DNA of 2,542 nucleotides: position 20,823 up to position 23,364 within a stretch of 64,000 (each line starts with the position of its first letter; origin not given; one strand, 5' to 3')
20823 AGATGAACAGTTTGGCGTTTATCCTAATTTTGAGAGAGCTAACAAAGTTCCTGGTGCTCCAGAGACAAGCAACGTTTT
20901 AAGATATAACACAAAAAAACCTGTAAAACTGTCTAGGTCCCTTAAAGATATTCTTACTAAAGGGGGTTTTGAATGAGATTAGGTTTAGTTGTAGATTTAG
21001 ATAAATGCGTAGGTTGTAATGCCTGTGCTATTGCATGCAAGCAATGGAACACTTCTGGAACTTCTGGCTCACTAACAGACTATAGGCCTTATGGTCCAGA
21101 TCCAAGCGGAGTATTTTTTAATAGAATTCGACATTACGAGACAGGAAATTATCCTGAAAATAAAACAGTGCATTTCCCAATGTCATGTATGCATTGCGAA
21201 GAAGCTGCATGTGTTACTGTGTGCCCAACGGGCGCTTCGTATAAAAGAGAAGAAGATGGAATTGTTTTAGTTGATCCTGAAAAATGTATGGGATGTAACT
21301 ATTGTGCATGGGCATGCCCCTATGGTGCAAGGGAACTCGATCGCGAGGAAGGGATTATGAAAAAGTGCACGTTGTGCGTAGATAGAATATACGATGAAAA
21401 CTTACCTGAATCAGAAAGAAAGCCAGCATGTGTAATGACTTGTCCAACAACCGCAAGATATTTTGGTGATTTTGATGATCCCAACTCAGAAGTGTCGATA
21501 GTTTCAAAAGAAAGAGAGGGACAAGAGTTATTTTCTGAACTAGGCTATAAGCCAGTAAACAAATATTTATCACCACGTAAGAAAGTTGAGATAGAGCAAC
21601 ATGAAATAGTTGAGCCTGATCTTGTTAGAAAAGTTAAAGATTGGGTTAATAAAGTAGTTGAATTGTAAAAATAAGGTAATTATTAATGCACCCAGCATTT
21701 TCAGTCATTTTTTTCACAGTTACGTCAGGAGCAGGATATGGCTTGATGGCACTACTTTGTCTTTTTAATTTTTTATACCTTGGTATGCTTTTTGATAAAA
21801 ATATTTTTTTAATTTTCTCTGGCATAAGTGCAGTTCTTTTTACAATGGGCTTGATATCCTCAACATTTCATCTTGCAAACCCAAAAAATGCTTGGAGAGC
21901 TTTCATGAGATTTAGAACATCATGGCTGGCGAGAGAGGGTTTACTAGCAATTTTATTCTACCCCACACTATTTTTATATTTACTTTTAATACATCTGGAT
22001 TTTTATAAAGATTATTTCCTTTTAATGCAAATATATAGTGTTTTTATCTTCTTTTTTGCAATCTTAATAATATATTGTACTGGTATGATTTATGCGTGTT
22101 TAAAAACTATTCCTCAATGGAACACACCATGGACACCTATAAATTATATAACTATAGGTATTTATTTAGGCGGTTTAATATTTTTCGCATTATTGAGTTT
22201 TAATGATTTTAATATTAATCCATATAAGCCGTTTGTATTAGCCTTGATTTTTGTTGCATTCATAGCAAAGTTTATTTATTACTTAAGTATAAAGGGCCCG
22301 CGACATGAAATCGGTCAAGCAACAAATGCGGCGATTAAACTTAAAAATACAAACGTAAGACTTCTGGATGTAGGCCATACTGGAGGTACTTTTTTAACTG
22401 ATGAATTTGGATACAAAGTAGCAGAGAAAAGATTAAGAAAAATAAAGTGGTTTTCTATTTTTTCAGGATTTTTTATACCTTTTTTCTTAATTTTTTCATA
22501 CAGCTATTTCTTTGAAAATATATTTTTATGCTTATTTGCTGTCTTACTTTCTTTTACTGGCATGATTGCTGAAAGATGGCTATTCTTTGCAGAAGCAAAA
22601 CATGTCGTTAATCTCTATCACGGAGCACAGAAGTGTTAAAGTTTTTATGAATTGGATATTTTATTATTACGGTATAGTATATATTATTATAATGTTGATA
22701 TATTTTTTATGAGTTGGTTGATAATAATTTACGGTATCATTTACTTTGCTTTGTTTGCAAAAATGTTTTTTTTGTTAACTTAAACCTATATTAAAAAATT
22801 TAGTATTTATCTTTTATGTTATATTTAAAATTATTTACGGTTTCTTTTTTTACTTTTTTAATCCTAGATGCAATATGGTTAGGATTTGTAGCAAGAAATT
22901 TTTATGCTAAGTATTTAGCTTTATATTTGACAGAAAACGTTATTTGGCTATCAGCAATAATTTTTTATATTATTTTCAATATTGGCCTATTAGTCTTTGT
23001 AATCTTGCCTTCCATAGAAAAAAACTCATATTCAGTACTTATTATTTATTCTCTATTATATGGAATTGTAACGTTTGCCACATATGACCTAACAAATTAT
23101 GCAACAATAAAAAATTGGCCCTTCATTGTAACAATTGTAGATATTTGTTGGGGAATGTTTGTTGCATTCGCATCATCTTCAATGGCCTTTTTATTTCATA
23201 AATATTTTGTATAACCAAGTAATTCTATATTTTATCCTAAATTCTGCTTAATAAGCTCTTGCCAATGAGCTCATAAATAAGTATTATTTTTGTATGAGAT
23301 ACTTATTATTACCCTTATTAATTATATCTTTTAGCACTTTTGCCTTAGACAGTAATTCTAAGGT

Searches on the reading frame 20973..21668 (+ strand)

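Call 3: search_protein_families(library=pfam, proteins=[window:20973-21668:+], max_evalue=0.01)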
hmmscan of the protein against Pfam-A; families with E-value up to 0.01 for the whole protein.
window:20973-21668:+ (231 aa): 14 families
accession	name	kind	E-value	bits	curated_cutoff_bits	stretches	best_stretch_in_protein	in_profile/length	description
PF13247.11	Fer4_11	-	2e-25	89.3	26.2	1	66-166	4-99/100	4Fe-4S dicluster domain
PF12838.12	Fer4_7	-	4.6e-18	65.9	27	3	11-88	1-52/52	4Fe-4S dicluster domain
PF00037.32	Fer4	-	1.2e-13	50.6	21.1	2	99-120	2-23/24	4Fe-4S binding domain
PF13237.11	Fer4_10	-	4e-12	46.3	25.5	3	70-116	7-53/53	4Fe-4S dicluster domain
PF12797.12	Fer4_2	-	4.5e-11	42.4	24.5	2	97-117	2-22/22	4Fe-4S binding domain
PF12837.12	Fer4_6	-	2.4e-10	40.3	25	2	97-119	1-23/24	4Fe-4S binding domain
PF13187.11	Fer4_9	-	2e-08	34.6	27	2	11-88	1-51/52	4Fe-4S dicluster domain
PF14697.11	Fer4_21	-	4.7e-06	27.1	35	2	71-117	7-53/59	4Fe-4S dicluster domain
PF12800.12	Fer4_4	-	5.3e-05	23.7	24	0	10-24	2-16/17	4Fe-4S binding domain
PF13183.11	Fer4_8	-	0.00012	22.9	27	1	9-87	2-67/68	4Fe-4S dicluster domain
PF12798.12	Fer4_3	-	0.00044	21.3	27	0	105-119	1-15/15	4Fe-4S binding domain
PF25160.1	LdpA_Fe-S-bd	-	0.0021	18.2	27.6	1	79-118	8-41/49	LdpA Fe-S cluster-binding domain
PF13534.11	Fer4_17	-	0.0027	18.6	22.2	0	71-95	1-23/61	4Fe-4S dicluster domain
PF13484.11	Fer4_16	-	0.003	18.7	30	0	72-90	2-18/66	4Fe-4S double cluster binding domain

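Call 4: search_protein_families(library=ncbifam, proteins=[window:20973-21668:+], max_evalue=0.01)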
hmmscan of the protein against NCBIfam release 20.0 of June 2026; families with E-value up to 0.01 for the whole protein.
window:20973-21668:+ (231 aa): 53 families (the best 25 are shown)
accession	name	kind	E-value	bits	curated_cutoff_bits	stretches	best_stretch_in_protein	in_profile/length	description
TIGR03149.1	cyt_nit_nrfC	equivalog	3.1e-41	141.2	377.6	1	2-207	38-223/225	cytochrome c nitrite reductase Fe-S protein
TIGR02951.1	DMSO_dmsB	equivalog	6.2e-41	140.1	214.1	1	3-169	2-155/161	DMSO/selenate family reductase complex B subunit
NF041715.1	arsenate_red_ArrB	equivalog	3.4e-38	131.5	450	2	1-125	1-109/233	arsenate respiratory reductase iron-sulfur subunit ArrB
NF045797.1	DsrO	equivalog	4.7e-38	130.9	200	1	2-198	43-233/235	sulfate reduction electron transfer complex DsrMKJOP subunit DsrO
NF041782.1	mnquin_red_QrcC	equivalog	1.5e-35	123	400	2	4-122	2-118/239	menaquinone reductase iron-sulfur cluster-binding subunit QrcC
NF011569.0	PRK14993.1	equivalog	2.4e-35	122.1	416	1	2-181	43-202/244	tetrathionate reductase subunit TtrB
NF008134.0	PRK10882.1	equivalog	3.8e-34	118.2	263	1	3-175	39-216/329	hydrogenase 2 operon protein HybA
TIGR03478.1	DMSO_red_II_bet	subfamily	1e-33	116.7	480.7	2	57-204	116-258/321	DMSO reductase family type II enzyme, iron-sulfur subunit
NF042979.1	EthbenzDh_ebdB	equivalog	5.5e-31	107.7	740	2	49-202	130-278/354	ethylbenzene dehydrogenase subunit beta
TIGR01582.1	FDH-beta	equivalog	1.9e-29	102.7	334.7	1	4-169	23-184/283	formate dehydrogenase subunit beta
TIGR01660.1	narH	equivalog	1.7e-27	96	524.05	2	49-187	160-292/492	nitrate reductase subunit beta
NF038355.1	FDH3_beta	equivalog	1.6e-24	86.9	240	2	65-143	47-140/180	formate dehydrogenase FDH3 subunit beta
NF045715.1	sulf_resp_HmcB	equivalog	6.9e-22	77.9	420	1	4-169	38-200/307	sulfate respiration complex iron-sulfur protein HmcB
NF009451.0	PRK12809.1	equivalog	1.1e-16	60.3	1154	1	6-163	6-135/639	formate-dependent uric acid utilization protein YgfT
NF009408.0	PRK12769.1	equivalog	1.6e-16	59.6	1003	1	5-161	5-141/659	formate-dependent uric acid utilization protein AegA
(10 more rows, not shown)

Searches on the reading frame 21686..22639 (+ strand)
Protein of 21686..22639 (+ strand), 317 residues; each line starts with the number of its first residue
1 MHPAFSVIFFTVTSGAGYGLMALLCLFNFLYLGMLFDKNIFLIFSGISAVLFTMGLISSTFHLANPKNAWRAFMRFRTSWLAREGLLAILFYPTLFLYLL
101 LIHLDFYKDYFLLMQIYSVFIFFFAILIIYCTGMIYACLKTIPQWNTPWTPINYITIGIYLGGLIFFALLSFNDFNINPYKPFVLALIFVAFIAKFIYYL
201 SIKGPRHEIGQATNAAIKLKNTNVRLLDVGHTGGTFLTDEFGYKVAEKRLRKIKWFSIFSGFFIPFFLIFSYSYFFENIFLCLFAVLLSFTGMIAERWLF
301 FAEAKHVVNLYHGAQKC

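Call 3: search_protein_families(library=pfam, proteins=[window:21686-22639:+], max_evalue=0.01)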
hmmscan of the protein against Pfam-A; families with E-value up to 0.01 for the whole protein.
window:21686-22639:+ (317 aa): 2 families
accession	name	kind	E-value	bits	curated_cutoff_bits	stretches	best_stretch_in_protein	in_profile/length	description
PF04976.17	DmsC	-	1e-20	74.8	22.3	1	3-301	6-273/275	DMSO reductase anchor subunit (DmsC)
PF03916.19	NrfD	-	0.00017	21.8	25.8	1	8-304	19-308/313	Polysulphide reductase, NrfD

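Call 4: search_protein_families(library=ncbifam, proteins=[window:21686-22639:+], max_evalue=0.01)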
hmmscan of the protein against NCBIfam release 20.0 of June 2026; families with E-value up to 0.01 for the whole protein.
window:21686-22639:+ (317 aa): 0 families

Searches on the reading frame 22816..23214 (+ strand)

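Call 108: search_protein_families(library=pfam, proteins=[window:22816-23214:+], max_evalue=0.00001)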
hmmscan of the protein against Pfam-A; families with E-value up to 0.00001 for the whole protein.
window:22816-23214:+ (132 aa): 1 family
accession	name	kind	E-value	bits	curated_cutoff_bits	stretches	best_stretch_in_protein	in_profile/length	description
PF09945.14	DUF2177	-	1.6e-36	125.5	26.9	1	3-125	1-123/124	Predicted membrane protein (DUF2177)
